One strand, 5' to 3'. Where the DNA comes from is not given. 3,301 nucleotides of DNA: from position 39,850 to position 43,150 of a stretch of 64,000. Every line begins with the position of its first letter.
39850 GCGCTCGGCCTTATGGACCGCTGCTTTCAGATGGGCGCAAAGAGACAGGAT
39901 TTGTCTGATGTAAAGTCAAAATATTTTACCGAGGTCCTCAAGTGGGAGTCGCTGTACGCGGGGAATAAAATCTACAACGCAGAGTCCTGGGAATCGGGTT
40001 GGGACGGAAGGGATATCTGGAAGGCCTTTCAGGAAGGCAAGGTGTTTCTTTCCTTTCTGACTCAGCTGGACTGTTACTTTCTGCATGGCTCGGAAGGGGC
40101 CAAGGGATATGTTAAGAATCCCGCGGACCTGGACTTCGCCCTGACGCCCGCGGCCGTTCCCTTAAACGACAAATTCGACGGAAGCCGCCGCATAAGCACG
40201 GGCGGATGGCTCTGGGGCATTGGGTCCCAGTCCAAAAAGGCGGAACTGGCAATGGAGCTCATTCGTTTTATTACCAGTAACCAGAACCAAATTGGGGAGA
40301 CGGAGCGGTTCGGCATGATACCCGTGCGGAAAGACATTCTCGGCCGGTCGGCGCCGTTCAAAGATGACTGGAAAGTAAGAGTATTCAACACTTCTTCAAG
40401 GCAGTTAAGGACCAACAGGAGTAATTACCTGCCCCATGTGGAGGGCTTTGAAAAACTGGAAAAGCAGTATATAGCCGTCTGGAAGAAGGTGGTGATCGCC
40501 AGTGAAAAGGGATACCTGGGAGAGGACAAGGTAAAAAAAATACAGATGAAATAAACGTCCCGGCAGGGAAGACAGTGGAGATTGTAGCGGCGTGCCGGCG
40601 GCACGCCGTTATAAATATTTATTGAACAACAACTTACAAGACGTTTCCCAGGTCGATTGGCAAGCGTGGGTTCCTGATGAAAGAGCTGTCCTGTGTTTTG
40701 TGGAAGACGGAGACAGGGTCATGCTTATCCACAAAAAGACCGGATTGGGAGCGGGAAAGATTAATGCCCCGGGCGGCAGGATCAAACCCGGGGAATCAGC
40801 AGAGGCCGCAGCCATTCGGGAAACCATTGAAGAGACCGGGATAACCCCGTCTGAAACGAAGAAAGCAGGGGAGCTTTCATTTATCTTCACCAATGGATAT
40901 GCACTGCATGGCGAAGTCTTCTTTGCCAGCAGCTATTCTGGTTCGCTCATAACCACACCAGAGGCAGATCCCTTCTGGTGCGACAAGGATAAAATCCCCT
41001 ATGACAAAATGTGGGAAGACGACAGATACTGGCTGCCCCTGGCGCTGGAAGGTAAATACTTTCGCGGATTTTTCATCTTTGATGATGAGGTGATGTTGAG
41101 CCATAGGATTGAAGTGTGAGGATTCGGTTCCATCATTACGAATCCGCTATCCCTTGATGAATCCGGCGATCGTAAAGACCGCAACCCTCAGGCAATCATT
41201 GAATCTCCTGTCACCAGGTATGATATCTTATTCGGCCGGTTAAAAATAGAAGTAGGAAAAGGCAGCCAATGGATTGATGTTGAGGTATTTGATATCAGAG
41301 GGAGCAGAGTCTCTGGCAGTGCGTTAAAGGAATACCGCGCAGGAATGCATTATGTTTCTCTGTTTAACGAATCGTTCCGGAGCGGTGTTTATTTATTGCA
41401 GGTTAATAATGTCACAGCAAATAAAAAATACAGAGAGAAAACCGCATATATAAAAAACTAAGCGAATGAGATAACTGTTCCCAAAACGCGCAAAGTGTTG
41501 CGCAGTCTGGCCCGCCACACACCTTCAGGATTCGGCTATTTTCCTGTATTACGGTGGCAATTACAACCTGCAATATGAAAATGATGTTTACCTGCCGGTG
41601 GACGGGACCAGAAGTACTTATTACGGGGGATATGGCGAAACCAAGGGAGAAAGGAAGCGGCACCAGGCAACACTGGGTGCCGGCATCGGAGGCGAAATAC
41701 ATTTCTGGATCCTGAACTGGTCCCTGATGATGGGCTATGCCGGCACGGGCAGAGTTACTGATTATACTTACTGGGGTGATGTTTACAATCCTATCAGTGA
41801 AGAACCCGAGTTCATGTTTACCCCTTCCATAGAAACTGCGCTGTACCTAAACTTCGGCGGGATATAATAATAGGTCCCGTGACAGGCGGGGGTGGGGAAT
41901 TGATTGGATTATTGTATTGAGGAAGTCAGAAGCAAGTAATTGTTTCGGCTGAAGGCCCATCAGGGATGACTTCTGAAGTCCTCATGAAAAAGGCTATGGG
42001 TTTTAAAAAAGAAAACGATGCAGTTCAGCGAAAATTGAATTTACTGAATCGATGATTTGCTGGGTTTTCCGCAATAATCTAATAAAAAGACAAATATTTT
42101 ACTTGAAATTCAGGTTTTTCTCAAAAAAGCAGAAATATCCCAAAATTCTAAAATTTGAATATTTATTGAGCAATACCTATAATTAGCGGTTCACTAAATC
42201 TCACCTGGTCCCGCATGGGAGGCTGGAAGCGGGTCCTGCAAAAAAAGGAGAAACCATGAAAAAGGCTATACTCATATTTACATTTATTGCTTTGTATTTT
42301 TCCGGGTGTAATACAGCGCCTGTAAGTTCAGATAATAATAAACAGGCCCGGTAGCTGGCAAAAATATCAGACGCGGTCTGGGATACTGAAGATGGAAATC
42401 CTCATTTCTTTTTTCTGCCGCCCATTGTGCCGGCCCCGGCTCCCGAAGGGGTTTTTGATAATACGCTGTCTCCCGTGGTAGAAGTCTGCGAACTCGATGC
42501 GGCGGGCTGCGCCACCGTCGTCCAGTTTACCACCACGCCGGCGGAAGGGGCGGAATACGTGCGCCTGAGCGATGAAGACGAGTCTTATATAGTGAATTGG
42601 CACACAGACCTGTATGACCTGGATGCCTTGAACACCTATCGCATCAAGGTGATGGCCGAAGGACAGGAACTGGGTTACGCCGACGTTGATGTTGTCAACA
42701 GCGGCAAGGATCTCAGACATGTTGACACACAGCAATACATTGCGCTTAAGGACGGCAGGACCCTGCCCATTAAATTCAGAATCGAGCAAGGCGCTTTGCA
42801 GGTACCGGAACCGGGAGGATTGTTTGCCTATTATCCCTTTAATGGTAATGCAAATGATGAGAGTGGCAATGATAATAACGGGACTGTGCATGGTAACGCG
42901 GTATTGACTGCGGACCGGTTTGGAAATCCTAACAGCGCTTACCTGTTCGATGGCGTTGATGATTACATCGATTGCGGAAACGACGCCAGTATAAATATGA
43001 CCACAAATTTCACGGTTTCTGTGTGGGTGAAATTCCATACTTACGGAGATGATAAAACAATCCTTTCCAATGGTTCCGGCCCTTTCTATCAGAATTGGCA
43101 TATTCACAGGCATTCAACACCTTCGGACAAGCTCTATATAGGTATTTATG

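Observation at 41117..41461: T9SS C-terminal sorting-domain sequence continues in frame directly after the stop codon of a cytoplasmic Nudix hydrolase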

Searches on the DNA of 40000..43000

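Call 20: search_rna_families(source=window, start=40000, end=43000, threshold=evalue, max_evalue=1)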
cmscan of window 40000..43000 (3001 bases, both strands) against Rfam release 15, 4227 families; matches with E-value up to 1: 1.
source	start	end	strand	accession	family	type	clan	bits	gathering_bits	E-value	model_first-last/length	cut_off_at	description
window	40006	40082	+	RF03873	mir-3192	Gene; miRNA;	-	22.1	80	0.41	1-77/77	no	mir-3192 microRNA precursor family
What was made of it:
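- On Selenocysteine or programmed UGA read-through site: No Rfam match in the tail at E<=1 (call 20).
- No Rfam match lies in the tail (call 20).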
